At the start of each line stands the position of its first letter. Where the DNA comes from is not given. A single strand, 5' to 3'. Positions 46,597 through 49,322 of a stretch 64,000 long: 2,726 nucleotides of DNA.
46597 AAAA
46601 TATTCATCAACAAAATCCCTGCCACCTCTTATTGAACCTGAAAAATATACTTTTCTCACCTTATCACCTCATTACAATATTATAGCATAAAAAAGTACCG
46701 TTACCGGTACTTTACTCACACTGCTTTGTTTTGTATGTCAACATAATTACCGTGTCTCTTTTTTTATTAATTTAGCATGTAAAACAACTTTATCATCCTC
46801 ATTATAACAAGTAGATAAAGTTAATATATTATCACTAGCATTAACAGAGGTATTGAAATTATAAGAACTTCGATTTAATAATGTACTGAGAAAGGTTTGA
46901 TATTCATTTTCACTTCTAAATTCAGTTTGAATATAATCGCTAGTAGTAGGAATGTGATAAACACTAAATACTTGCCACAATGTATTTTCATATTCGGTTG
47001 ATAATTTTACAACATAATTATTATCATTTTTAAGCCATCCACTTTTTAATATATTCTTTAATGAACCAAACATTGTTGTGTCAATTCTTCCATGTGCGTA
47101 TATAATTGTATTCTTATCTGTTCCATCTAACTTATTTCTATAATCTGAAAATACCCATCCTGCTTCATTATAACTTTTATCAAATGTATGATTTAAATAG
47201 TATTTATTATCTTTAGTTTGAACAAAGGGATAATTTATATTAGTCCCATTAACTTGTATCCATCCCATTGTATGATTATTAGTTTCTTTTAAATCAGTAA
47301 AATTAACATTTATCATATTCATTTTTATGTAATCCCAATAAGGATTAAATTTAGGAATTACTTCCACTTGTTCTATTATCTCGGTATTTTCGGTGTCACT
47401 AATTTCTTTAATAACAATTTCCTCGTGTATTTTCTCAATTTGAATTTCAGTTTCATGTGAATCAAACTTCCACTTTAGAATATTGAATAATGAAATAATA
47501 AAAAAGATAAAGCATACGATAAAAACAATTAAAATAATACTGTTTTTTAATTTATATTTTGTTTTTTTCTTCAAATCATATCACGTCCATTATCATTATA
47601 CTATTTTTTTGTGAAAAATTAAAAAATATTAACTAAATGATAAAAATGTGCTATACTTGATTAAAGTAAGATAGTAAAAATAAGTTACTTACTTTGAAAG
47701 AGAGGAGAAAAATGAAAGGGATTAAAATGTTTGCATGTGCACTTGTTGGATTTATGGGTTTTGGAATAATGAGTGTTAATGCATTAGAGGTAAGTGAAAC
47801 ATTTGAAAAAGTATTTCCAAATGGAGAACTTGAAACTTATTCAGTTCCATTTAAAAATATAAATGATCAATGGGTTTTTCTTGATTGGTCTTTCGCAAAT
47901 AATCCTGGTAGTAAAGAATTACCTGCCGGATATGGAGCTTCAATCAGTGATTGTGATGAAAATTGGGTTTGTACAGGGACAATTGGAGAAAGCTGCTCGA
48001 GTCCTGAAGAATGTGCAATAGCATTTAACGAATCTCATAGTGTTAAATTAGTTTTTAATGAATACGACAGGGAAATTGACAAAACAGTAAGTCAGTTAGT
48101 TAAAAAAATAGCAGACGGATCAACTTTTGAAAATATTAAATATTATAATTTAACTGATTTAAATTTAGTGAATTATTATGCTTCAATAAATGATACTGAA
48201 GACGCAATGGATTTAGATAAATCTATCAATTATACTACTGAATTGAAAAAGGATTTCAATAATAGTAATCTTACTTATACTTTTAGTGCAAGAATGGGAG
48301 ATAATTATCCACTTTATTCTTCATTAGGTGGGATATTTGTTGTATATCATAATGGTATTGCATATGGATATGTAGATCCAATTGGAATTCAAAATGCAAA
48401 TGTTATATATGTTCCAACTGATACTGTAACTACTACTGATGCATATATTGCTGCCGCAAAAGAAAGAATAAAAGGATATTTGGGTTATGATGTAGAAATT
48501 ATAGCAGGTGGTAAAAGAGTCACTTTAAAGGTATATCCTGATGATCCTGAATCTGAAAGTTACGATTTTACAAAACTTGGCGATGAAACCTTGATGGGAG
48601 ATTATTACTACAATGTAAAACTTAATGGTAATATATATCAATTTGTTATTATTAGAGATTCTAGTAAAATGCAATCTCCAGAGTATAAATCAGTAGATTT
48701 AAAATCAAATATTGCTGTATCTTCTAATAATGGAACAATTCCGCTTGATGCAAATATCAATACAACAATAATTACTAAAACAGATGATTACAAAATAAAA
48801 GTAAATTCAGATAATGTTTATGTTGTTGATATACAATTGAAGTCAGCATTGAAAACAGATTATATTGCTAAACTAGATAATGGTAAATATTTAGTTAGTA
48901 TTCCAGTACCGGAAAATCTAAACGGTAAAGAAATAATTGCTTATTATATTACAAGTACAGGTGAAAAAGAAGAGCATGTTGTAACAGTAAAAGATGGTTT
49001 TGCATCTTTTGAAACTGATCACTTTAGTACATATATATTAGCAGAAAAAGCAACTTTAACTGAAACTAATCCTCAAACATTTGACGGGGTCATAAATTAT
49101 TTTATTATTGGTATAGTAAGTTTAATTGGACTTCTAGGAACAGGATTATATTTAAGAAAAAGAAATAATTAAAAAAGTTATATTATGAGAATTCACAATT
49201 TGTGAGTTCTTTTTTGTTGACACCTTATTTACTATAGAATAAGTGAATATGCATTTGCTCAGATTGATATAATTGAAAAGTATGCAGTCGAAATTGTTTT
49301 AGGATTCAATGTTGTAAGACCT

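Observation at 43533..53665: tRNA-Glu to tRNA-Trp accessory island of about 10 kb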

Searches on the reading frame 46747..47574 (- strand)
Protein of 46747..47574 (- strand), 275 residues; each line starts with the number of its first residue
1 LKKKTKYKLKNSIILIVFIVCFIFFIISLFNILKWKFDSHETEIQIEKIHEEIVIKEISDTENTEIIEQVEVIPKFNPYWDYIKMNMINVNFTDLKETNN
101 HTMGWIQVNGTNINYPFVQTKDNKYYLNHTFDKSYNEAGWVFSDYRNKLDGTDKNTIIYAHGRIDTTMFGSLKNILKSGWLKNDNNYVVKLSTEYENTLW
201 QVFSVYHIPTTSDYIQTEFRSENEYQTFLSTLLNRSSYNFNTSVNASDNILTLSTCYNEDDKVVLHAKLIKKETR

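Call 6: search_protein_families(library=pfam, proteins=[window:46747-47574:-], max_evalue=0.01)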
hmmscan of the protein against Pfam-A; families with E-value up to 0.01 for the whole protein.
window:46747-47574:- (275 aa): 1 family
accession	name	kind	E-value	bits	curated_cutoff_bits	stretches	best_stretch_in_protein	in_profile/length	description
PF04203.18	Sortase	-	1.8e-10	41.1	26.6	1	106-269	1-124/125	Sortase domain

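Call 11: search_protein_families(library=ncbifam, proteins=[window:46747-47574:-], max_evalue=0.01)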
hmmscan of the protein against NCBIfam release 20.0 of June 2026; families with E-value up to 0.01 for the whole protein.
window:46747-47574:- (275 aa): 2 families
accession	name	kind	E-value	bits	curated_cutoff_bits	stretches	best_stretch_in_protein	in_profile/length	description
TIGR03064.1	sortase_srtB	equivalog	4.2e-50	170.3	153.75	1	16-261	7-229/235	class B sortase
NF040525.1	SrtB_LPKTxSAVK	exception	1.2e-23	83.4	200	1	86-263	49-230/261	class B sortase, LPKTxAVK-specific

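Call 38: search_protein_families(library=padloc, proteins=[L024:10909-11553:+, L024:11546-11965:+], max_evalue=0.01)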
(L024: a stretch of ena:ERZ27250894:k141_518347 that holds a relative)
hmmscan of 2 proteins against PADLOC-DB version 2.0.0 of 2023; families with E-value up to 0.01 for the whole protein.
L024:10909-11553:+ (214 aa): 0 families

L024:11546-11965:+ (139 aa): 0 families

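Call 39: search_protein_families(library=pfam, proteins=[L024:10909-11553:+, L024:11546-11965:+, L024:13161-13538:+, L030:5012-5923:+, L030:6253-6459:+, L030:6511-6801:+, L030:1526-2089:+, L030:10930-11652:+], max_evalue=0.01)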
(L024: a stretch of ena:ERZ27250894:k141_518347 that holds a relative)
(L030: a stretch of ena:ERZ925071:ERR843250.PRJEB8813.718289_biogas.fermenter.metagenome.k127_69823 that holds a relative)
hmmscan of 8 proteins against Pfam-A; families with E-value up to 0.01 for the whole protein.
L024:10909-11553:+ (214 aa): 1 family
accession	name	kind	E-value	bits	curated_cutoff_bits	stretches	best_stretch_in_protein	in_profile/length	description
PF01486.22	K-box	-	0.0039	17.7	30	1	39-92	10-63/93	K-box region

L024:11546-11965:+ (139 aa): 0 families

L024:13161-13538:+ (125 aa): 1 family
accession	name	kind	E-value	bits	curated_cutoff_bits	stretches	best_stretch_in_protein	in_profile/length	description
PF21805.3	Imm5_like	-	1.1e-19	71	25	1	2-107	24-124/129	Imm-5 like putative immunity protein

L030:5012-5923:+ (303 aa): 0 families

L030:6253-6459:+ (68 aa): 0 families

L030:6511-6801:+ (96 aa): 1 family
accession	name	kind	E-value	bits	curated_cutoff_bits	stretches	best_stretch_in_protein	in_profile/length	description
PF01076.25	Mob_Pre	-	4.7e-07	30.3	25.5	1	3-91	102-186/196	Plasmid recombination enzyme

L030:1526-2089:+ (187 aa): 0 families

L030:10930-11652:+ (240 aa): 2 families
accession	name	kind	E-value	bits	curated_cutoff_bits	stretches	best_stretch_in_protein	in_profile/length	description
PF01476.26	LysM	-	3.5e-10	40.1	20.9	1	8-50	1-42/43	LysM domain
PF23457.1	LysM2_NFP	-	0.004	17.6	36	1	8-50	8-53/56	NFP LysM2 domain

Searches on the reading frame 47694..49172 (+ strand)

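Call 6: search_protein_families(library=pfam, proteins=[window:47694-49172:+], max_evalue=0.01)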
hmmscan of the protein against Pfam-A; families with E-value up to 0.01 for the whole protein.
window:47694-49172:+ (492 aa): 1 family
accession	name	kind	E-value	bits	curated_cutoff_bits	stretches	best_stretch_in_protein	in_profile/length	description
PF12914.13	SH3_7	-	0.0086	16.3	21.3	0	194-210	29-45/47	SH3 domain of SH3b2 type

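Call 11: search_protein_families(library=ncbifam, proteins=[window:47694-49172:+], max_evalue=0.01)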
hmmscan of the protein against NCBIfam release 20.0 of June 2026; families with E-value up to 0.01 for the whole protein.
window:47694-49172:+ (492 aa): 0 families

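Call 88: search_protein_families(library=pfam, proteins=[window:47694-49172:+], max_evalue=5)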
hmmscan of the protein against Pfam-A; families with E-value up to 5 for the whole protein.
window:47694-49172:+ (492 aa): 1 family
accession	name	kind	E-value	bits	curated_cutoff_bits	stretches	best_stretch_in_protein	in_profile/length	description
PF12914.13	SH3_7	-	0.0086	16.3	21.3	1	194-210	29-45/47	SH3 domain of SH3b2 type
